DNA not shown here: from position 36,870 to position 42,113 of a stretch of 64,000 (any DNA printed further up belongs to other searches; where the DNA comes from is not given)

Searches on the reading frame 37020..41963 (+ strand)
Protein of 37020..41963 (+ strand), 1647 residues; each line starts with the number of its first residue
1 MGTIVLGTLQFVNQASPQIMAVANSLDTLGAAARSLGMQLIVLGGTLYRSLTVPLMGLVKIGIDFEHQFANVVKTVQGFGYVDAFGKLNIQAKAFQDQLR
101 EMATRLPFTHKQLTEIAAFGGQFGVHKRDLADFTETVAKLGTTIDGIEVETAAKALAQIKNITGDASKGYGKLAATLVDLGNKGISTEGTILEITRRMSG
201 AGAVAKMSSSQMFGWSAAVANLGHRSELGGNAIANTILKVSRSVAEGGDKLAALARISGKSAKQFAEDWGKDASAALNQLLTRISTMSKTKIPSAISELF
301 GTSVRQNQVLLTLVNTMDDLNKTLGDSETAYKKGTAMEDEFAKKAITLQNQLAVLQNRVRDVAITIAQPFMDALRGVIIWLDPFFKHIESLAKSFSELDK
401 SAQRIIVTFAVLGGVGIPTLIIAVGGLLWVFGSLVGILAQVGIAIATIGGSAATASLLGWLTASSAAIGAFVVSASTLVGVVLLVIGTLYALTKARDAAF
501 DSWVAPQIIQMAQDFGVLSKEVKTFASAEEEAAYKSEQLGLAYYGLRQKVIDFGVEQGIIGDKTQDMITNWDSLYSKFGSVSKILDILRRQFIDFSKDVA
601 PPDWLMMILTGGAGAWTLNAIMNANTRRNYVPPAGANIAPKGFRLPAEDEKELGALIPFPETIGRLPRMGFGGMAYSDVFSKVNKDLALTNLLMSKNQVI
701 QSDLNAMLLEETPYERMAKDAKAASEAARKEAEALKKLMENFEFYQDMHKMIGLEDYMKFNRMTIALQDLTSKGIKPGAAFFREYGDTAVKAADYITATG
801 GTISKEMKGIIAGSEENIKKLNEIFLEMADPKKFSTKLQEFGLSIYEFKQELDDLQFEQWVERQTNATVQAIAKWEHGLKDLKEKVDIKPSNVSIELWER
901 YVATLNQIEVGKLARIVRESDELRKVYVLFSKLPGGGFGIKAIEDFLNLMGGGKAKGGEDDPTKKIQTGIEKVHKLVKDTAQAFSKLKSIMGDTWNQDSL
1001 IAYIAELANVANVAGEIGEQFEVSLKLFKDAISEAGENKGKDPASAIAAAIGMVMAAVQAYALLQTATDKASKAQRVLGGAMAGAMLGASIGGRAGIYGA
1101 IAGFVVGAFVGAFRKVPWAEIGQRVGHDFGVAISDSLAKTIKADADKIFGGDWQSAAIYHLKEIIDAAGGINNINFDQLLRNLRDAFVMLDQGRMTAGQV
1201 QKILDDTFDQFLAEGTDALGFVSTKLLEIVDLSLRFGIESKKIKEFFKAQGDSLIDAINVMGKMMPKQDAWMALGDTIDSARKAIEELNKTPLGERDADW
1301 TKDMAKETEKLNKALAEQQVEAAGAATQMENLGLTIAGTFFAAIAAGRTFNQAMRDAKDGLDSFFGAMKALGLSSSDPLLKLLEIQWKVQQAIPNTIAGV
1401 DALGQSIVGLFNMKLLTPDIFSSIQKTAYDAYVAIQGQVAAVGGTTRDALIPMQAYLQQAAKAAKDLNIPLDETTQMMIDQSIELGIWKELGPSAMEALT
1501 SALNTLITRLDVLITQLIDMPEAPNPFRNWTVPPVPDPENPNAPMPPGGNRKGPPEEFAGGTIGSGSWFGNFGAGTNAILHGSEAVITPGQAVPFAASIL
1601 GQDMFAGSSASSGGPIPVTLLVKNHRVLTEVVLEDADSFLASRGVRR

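Call 65: search_protein_families(library=phrogs, proteins=[window:37020-41963:+], max_evalue=0.001)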
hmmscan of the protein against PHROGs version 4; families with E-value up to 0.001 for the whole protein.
window:37020-41963:+ (1647 aa): 10 families
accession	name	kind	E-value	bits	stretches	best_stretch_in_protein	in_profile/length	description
phrog_13339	-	tail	1.9e-54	185.5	1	23-502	53-505/2156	tail length tape measure protein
phrog_1272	-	tail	2.3e-38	132.7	1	16-492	218-668/1606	tail length tape measure protein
phrog_1293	-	tail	2.6e-38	132.6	1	14-484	130-601/1424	tail length tape measure protein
phrog_17321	-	unknown function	3.5e-37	128.4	2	20-248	44-273/1484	-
phrog_17594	-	tail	4.8e-36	124.8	1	59-473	175-571/1582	tail length tape measure protein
phrog_28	-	tail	2.2e-34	120.3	1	42-486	263-674/1228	tail length tape measure protein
phrog_23108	-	tail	3.7e-34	118.6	1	95-377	473-758/1552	tail length tape measure protein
phrog_991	-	tail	2.1e-19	69.7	1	55-581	291-770/1966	tail length tape measure protein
phrog_14441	-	tail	5.2e-13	50.3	1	55-224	71-230/241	tail length tape measure protein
phrog_17727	-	tail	4.8e-11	43.3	1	256-424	41-205/443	tail length tape measure protein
